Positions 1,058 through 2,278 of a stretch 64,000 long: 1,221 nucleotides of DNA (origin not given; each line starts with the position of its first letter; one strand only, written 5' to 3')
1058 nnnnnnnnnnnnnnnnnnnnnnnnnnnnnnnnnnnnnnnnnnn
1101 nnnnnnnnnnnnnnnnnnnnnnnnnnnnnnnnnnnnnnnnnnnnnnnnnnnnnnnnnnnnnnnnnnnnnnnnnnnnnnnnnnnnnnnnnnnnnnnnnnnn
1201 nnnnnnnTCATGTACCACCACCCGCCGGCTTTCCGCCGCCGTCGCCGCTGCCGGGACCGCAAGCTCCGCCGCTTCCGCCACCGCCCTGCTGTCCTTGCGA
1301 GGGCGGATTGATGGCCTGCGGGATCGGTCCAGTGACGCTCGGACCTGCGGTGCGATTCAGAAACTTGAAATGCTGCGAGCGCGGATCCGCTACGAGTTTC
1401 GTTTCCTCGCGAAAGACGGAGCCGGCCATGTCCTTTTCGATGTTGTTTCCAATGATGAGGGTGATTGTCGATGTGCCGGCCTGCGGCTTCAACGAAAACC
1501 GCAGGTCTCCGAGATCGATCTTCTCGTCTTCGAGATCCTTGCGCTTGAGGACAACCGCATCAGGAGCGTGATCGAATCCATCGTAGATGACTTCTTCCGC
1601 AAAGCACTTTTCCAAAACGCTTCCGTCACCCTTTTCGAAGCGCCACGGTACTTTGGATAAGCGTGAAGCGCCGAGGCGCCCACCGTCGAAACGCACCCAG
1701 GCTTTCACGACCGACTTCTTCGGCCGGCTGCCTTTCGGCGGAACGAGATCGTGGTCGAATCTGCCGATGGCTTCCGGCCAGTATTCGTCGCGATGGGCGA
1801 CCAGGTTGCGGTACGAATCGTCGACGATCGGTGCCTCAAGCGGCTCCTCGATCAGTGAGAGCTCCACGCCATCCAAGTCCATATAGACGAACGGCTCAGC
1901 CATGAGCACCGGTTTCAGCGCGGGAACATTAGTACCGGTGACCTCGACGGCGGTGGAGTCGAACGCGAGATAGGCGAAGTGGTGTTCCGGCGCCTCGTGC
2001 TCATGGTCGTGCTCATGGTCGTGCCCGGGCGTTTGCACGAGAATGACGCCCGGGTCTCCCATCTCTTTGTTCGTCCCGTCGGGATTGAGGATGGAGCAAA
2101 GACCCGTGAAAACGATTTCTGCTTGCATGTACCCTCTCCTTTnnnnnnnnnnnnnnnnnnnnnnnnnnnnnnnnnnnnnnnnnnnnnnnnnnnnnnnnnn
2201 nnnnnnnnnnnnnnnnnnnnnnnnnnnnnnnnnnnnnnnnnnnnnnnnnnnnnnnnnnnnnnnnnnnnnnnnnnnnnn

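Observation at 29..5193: Tight operon encoding a membrane-anchored TPR-CHAT (caspase-like) protease, two unknown proteins and a C39-like papain-fold peptidase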

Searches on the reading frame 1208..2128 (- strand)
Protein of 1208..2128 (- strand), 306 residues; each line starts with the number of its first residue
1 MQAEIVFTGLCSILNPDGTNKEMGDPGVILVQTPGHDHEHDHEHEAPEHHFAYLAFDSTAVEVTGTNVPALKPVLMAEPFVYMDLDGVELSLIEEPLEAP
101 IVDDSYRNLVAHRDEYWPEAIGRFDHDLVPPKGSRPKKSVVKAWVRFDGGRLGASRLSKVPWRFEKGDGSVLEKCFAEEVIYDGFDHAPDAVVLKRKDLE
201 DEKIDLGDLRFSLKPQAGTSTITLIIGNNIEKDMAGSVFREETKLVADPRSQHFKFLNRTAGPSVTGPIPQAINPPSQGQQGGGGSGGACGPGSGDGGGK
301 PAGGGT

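Call 3: search_protein_families(library=pfam, proteins=[window:1208-2128:-], max_evalue=1)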
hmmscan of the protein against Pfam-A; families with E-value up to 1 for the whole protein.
window:1208-2128:- (306 aa): 0 families

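Call 5: search_protein_families(library=ncbifam, proteins=[window:1208-2128:-], max_evalue=1)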
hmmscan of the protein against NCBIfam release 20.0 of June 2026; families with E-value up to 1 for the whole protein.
window:1208-2128:- (306 aa): 0 families

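Call 6: search_protein_families(library=padloc, proteins=[window:1208-2128:-], max_evalue=1)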
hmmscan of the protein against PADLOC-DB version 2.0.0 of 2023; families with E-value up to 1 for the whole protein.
window:1208-2128:- (306 aa): 0 families

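Call 8: find_encoding_contigs(protein=window:1208-2128:-, flank=10000, max_places=6)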
Protein window:1208-2128:- (306 aa): 2 contigs read that carry it; 2 places shown.
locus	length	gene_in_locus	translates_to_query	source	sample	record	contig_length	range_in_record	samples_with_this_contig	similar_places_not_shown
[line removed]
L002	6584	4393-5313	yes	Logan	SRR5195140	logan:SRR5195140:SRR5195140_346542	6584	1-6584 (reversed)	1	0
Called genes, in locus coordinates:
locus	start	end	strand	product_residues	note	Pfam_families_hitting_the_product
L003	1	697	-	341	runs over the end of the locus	-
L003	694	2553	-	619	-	PF00732:GMC_oxred_N, PF13450:NAD_binding_8 (faint), PF05199:GMC_oxred_C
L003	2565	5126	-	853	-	-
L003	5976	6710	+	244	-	PF00248:Aldo_ket_red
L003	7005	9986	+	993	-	PF07719:TPR_2 (faint), PF12770:CHAT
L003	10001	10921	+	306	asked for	-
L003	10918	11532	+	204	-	PF13529:Peptidase_C39_2 (weak)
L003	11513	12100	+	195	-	-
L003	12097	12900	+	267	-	PF00248:Aldo_ket_red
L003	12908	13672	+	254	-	PF20613:HipA_2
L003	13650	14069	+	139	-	PF11236:DUF3037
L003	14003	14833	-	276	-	PF13354:Beta-lactamase2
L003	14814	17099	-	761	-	PF00246:Peptidase_M14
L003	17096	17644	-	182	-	?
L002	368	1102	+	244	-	PF00248:Aldo_ket_red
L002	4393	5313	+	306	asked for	-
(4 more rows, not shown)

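Call 9: find_homologous_proteins(query=window:1208-2128:-, max_evalue=0.001)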
Query window:1208-2128:- (306 aa): 29 proteins with E <= 0.001 among 2391 candidates.
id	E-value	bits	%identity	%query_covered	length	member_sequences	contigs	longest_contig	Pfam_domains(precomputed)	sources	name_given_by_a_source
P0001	1.4e-207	706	100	100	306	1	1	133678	-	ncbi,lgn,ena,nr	ncbi:MAG TPA: hypothetical protein VJZ76_08160 [Thermoanaerobaculia bacterium]|nr:hypothetical prote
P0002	3.0e-104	367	59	90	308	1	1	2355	-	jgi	jgi:hypothetical protein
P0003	1.5e-94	335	55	97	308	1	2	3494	-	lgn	-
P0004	4.6e-92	327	51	97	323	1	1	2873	-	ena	-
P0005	9.3e-90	319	52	90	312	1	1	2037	-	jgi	jgi:hypothetical protein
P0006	1.7e-89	318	53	90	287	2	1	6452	-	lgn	-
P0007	2.0e-87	312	53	90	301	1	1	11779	-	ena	-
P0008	1.1e-81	293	51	90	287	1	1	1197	-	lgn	-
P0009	1.6e-80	289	51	90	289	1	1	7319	-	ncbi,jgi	jgi:hypothetical protein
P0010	1.6e-80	289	49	90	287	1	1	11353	-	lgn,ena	-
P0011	2.3e-80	288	51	86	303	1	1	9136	-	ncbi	-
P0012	2.4e-77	278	49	90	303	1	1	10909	-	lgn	-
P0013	6.6e-77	277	49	90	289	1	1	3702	-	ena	-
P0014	4.3e-74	268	46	89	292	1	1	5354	-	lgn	-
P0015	9.9e-74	267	46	90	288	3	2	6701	-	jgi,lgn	jgi:hypothetical protein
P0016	2.4e-64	236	45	97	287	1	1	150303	-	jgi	jgi:hypothetical protein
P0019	8.4e-54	201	40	73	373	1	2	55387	-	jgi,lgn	jgi:hypothetical protein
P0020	1.7e-52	197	41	97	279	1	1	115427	-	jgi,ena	-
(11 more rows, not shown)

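Call 10: find_encoding_contigs(protein=P0016, flank=8000, max_places=2)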
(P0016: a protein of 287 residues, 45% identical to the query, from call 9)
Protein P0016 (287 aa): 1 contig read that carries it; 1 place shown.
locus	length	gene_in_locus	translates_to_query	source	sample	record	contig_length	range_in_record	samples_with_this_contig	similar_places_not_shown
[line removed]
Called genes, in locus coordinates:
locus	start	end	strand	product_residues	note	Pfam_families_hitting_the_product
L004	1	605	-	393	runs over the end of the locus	-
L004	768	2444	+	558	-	PF13250:SNIPE, PF10544:T5orf172, PF13455:MUG113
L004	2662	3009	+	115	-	PF12823:DUF3817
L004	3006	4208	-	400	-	PF07075:NamZ_N, PF20732:NamZ_C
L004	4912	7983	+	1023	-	PF12770:CHAT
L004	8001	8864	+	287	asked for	-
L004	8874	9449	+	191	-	-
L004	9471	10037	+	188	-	-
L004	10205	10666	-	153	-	PF03795:YCII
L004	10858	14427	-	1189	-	PF12679:ABC2_membrane_2 (faint), PF12730:ABC2_membrane_4 (faint), PF12698:ABC2_membrane_3 (weak), PF01433:Peptidase_M1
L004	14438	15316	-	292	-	PF02463:SMC_N (faint), PF00005:ABC_tran, PF13555:AAA_29 (weak), PF13304:AAA_21 (weak)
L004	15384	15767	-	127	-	-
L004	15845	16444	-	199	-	-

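Call 11: find_encoding_contigs(protein=P0020, flank=8000, max_places=2)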
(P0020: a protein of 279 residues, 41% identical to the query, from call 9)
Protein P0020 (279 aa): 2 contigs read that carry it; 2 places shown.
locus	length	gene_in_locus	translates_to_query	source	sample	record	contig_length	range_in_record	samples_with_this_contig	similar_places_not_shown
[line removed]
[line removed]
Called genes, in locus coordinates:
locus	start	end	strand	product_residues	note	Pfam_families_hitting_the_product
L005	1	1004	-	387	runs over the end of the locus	-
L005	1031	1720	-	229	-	-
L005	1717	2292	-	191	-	PF14065:Pvc16_N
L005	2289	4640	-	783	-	PF22977:WHD (weak), PF00004:AAA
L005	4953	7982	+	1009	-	PF07719:TPR_2 (faint), PF03568:Separin_C (weak), PF12770:CHAT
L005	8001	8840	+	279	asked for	-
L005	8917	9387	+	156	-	PF12385:Peptidase_C70, PF13529:Peptidase_C39_2 (weak)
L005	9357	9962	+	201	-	-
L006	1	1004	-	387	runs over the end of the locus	-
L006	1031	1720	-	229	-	-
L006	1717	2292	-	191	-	PF14065:Pvc16_N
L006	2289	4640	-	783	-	PF22977:WHD (weak), PF00004:AAA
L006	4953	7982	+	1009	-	PF07719:TPR_2 (faint), PF03568:Separin_C (weak), PF12770:CHAT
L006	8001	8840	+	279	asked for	-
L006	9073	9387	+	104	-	PF13529:Peptidase_C39_2 (weak), PF12385:Peptidase_C70 (weak)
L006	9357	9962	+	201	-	-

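Call 12: find_encoding_contigs(protein=P0019, flank=8000, max_places=2)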
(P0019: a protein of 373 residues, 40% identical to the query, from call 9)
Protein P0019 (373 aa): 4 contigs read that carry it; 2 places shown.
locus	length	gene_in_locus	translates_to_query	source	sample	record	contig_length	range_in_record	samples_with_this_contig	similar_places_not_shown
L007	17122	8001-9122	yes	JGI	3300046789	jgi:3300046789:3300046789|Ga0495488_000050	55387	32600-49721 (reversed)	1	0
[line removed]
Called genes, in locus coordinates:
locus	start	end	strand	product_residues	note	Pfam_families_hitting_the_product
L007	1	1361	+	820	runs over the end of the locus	PF00082:Peptidase_S8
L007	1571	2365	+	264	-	PF00378:ECH_1, PF16113:ECH_2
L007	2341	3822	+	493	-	PF00289:Biotin_carb_N, PF02222:ATP-grasp (weak), PF02786:CPSase_L_D2, PF07478:Dala_Dala_lig_C, PF02785:Biotin_carb_C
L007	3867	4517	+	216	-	-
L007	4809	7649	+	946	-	PF12770:CHAT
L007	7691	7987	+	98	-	PF12770:CHAT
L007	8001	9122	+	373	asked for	-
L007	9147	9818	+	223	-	PF13529:Peptidase_C39_2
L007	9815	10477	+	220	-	-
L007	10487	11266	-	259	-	PF02653:BPD_transp_2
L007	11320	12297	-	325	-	PF02653:BPD_transp_2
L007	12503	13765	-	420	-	PF00005:ABC_tran, PF13191:AAA_16 (faint), PF13304:AAA_21 (faint), PF00005:ABC_tran (weak)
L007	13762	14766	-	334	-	PF02608:Bmp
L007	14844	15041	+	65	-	-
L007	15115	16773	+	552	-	PF20094:GWxTD_dom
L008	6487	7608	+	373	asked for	-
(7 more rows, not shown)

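Call 17: find_related_loci(query=A1, collection=genome_contigs, flank=8000)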
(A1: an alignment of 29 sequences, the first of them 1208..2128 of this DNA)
Query A1 (306 aa) in genome_contigs; peptide patterns used: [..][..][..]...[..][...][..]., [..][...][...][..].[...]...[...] (x = any residue, [..] = any of these).
59 stretches matched a pattern; 10 encode a relative of the query (tblastn E <= 1e-3); 10 distinct loci.
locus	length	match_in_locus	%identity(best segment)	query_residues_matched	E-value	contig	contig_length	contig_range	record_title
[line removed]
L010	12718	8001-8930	39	1-297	2e-54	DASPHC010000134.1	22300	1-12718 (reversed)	MAG TPA_asm: Thermoanaerobaculia bacterium isolate SMAG_U11946 k141_254832, whole genome shotgun sequence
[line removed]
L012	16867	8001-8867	36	2-298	4e-45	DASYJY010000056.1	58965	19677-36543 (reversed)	MAG TPA_asm: Thermoanaerobaculia bacterium isolate SMAG_U4307 k141_630161, whole genome shotgun sequence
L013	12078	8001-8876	36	2-301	5e-44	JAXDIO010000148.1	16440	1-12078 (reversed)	MAG: Thermoanaerobaculia bacterium isolate BP_55 scaffold_5334909, whole genome shotgun sequence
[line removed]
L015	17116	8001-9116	36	1-297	6e-37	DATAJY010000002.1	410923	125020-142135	MAG TPA_asm: Thermoanaerobaculia bacterium isolate SMAG_U6924 k141_52860, whole genome shotgun sequence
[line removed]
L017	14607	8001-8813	32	29-298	1e-33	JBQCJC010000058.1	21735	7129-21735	MAG: Thermoanaerobaculia bacterium isolate bin917 k141_2569993, whole genome shotgun sequence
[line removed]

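Call 24: search_protein_families(library=pfam, proteins=[L016:24-2111:+, L018:2480-4717:+, L018:2660-6172:-, L018:6575-7258:+, L018:31-1929:+, L018:5597-6235:+, L016:4375-5796:+, L016:5643-7568:-], max_evalue=0.01)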
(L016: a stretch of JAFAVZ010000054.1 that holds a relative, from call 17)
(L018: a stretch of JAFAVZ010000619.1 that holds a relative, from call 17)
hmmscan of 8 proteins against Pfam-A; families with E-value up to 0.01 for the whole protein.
L016:24-2111:+ (695 aa): 3 families
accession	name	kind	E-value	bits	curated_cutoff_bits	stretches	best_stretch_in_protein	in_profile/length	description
PF00990.26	GGDEF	-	3.2e-37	128.2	23.8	1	544-689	2-160/161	Diguanylate cyclase, GGDEF domain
PF07495.19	Y_Y_Y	-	7.3e-10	39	26.6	1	437-489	12-65/65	Y_Y_Y domain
PF24421.1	Ig_J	-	0.0086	16.6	29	0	454-491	67-104/104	Tip attachment protein J, Ig-like domain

L018:2480-4717:+ (745 aa): 0 families

L018:2660-6172:- (1170 aa): 19 families
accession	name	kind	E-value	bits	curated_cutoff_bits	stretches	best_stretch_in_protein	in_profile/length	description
PF00069.31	Pkinase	-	3e-48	164.9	31.7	1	104-363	4-253/263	Protein kinase domain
PF07714.23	PK_Tyr_Ser-Thr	-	3e-30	105.8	23.1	1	106-362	6-249/258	Protein tyrosine and serine/threonine kinase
PF13424.12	TPR_12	-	5.4e-25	87.8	30.1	3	771-834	7-72/77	Tetratricopeptide repeat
PF17874.7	TPR_MalT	-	1e-18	68.2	45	2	857-1161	11-314/336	MalT-like TPR region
PF13374.12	TPR_10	-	8.5e-17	61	27.5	2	807-840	2-35/42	Tetratricopeptide repeat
PF00515.34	TPR_1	-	6.1e-16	57.9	27.8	2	807-834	1-28/34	Tetratricopeptide repeat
PF07719.23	TPR_2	-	1e-13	50.7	27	1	807-834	1-28/34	Tetratricopeptide repeat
PF13181.12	TPR_8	-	1.3e-12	47.2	25.7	0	807-834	1-28/34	Tetratricopeptide repeat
PF13432.12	TPR_16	-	1.2e-09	38.9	32.7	1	813-874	3-58/65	Tetratricopeptide repeat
PF13414.12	TPR_11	-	2.9e-09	36.9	26.8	0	604-634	12-42/42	TPR repeat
PF13176.12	TPR_7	-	3.6e-07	30.2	27.9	1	811-843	3-35/36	Tetratricopeptide repeat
PF17680.6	FlgO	-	6.6e-06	26.4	22.6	1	432-540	18-122/130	FlgO protein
PF07721.20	TPR_4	-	0.00015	22.5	27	1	807-832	1-26/26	Tetratricopeptide repeat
PF14559.12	TPR_19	-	0.00025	21.7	25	0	671-717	6-52/68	Tetratricopeptide repeat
PF03109.22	ABC1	-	0.0017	18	22.9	0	107-141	38-71/244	ABC1 atypical kinase-like domain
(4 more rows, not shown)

L018:6575-7258:+ (227 aa): 0 families

L018:31-1929:+ (632 aa): 5 families
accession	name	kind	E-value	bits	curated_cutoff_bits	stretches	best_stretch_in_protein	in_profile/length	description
PF19081.6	Ig_7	-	2.3e-42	143.6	27.3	6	215-282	14-82/84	Ig-like domain CHU_C associated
PF13927.12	Ig_3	-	2.9e-21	76.2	30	3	284-339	1-60/78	Immunoglobulin domain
PF07679.22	I-set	-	1.3e-09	38.5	23.7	0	285-323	1-39/90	Immunoglobulin I-set domain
PF00801.26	PKD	-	4.8e-06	26.9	23.5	0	470-509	8-46/80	PKD domain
PF22352.2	K319L-like_PKD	-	9.8e-05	22.7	27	0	123-174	8-57/84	K319L-like, PKD domain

L018:5597-6235:+ (212 aa): 0 families

L016:4375-5796:+ (473 aa): 0 families

L016:5643-7568:- (641 aa): 18 families
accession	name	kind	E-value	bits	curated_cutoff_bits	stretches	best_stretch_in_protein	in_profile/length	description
PF13424.12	TPR_12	-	5e-46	155.2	30.1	5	163-235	2-76/77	Tetratricopeptide repeat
PF00990.26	GGDEF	-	7.6e-39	133.5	23.8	1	436-598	2-158/161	Diguanylate cyclase, GGDEF domain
PF13374.12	TPR_10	-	4.7e-25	87.2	27.5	3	163-196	1-34/42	Tetratricopeptide repeat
PF07719.23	TPR_2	-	1.9e-19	68.5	27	2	83-113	1-31/34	Tetratricopeptide repeat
PF00515.34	TPR_1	-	2.7e-19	68.5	27.8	2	164-194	1-31/34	Tetratricopeptide repeat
PF13176.12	TPR_7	-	9.7e-16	56.9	27.9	2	206-239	1-34/36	Tetratricopeptide repeat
PF13181.12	TPR_8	-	1.2e-15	56.7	25.7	1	166-196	3-33/34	Tetratricopeptide repeat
PF17874.7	TPR_MalT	-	2.5e-12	47.2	45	2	17-124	12-121/336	MalT-like TPR region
PF13428.12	TPR_14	-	1.1e-08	35.3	23.5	0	83-115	8-40/44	Tetratricopeptide repeat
PF13431.12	TPR_17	-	2.1e-07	31.1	24.4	0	165-183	14-32/34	Tetratricopeptide repeat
PF13432.12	TPR_16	-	1.3e-05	26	32.7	1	48-110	2-58/65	Tetratricopeptide repeat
PF14559.12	TPR_19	-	0.00013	22.6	25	1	20-75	5-57/68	Tetratricopeptide repeat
PF24885.1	TPR_NPHP3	-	0.00014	21.8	100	1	162-274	97-213/239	Nephrocystin-3 TPR domain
PF12862.13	ANAPC5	-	0.00039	20.9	23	0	176-248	10-82/91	Anaphase-promoting complex subunit 5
PF07721.20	TPR_4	-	0.00045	21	27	0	83-106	1-24/26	Tetratricopeptide repeat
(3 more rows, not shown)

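Call 25: predict_structure(alignment_id=A1)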
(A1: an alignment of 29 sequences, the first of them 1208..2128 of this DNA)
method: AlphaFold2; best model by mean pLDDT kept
length: 306 residues; sequences in the alignment: 29
mean_pLDDT: 86.8   pTM: 0.87
mean pLDDT of the five models: 86.8, 86.6, 86.5, 85.7, 85.5
residues with pLDDT >= 90: 222; 70-90: 42; 50-70: 12; < 50: 30
segments of 3 or more residues with pLDDT < 50: 36-39, 41-43, 281-287, 292-306
pLDDT, mean of each block of 10 residues (from residue 1): 95 92 91 66 61 97 92 97 97 87 95 94 94 93 95 94 96 95 96 97 96 94 96 93 88 89 90 81 46 41 32
secondary structure, 60 per line:
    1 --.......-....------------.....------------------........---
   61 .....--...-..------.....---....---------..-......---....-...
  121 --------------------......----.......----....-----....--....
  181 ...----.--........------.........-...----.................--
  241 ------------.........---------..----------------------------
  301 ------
elements in order: E3-9 E11-14 E27-31 E50-57 E61-65 E80-84 E88-91 H104-109 H113-116 E141-146 E151-157 E162-165 E171-174 E177-183 E191-198 E205-213 E222-230 H231-238 H253-261

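Call 54: search_protein_representatives(alignment_id=A1)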
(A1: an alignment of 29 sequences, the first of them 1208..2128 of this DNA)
Query: 29 sequences, 292 profile positions. Proteins with E-value up to 0.001 (for the whole library): 120; up to 1e-10: 98; up to 1e-30: 72. The best 120 are listed.
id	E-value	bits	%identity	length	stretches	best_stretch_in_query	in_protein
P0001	7.0e-118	409.6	-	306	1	1-290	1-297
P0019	5.4e-107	373.8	-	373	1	1-290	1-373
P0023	6.5e-104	363.7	-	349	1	1-291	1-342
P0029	1.8e-102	359.0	-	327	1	1-291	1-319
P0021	1.1e-99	349.8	-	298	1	1-290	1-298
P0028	6.5e-97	340.7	-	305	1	1-288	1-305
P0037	5.0e-95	334.6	-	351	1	1-291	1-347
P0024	5.3e-95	334.5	-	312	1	1-290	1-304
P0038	1.2e-94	333.3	-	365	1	1-291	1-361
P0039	1.1e-93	330.1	-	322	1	2-290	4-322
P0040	9.3e-93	327.1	-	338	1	1-286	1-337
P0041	1.6e-92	326.3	-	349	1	1-290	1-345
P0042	2.5e-92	325.7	-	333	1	1-290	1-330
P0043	6.5e-92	324.3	-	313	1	1-290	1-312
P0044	8.2e-92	324.0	-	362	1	1-290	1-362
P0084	2.4e-45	171.5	-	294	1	3-287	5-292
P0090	3.2e-38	148.1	-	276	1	3-287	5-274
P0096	4.6e-33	131.2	-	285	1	3-287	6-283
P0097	1.2e-32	129.8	-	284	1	3-287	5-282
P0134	4.4e-06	42.6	-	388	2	128-269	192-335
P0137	1.3e-05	41.0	-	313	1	3-269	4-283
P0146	2.9e-04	36.7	-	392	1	2-268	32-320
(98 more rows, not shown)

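Call 56: find_encoding_contigs(protein=P0090, flank=8000, max_places=3)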
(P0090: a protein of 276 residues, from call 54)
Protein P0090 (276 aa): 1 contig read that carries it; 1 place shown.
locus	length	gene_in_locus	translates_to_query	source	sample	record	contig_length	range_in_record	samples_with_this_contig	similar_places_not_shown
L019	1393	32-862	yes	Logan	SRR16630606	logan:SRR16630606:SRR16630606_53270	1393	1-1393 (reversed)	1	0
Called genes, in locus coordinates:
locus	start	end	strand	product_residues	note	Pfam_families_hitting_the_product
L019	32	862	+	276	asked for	-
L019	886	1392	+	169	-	?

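Call 62: find_related_loci(query=A7, collection=metagenome_contigs, flank=8000)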
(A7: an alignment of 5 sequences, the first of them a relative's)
Query A7 (276 aa) in metagenome_contigs; peptide patterns used: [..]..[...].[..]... (x = any residue, [..] = any of these).
68 stretches matched a pattern; 1 encode a relative of the query (tblastn E <= 1e-3); 1 distinct loci.
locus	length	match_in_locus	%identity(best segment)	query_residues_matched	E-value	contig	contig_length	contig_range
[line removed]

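Call 64: find_encoding_contigs(protein=P0096, flank=8000, max_places=2)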
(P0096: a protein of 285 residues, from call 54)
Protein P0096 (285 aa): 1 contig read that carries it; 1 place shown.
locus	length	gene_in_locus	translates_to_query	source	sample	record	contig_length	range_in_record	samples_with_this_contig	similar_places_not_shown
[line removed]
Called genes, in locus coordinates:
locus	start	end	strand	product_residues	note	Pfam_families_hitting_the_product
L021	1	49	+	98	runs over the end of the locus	PF09650:PHA_gran_rgn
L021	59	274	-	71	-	-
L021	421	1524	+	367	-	PF00155:Aminotran_1_2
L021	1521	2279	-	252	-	PF01026:TatD_DNase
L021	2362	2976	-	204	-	PF00108:Thiolase_N, PF02803:Thiolase_C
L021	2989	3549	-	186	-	PF00108:Thiolase_N, PF00109:ketoacyl-synt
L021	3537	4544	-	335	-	PF01546:Peptidase_M20, PF07687:M20_dimer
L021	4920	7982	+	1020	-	PF12770:CHAT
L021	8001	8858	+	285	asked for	-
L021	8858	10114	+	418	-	-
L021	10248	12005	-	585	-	PF00069:Pkinase, PF07714:PK_Tyr_Ser-Thr, PF14559:TPR_19 (weak)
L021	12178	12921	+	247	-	PF03544:TonB_C (weak)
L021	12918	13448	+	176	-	-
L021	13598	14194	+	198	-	PF13174:TPR_6 (faint), PF07719:TPR_2 (faint)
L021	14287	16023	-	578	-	PF00270:DEAD, PF04851:ResIII (faint), PF00271:Helicase_C, PF25399:DeaD_dimer, PF03880:DbpA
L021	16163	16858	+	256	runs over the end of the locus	-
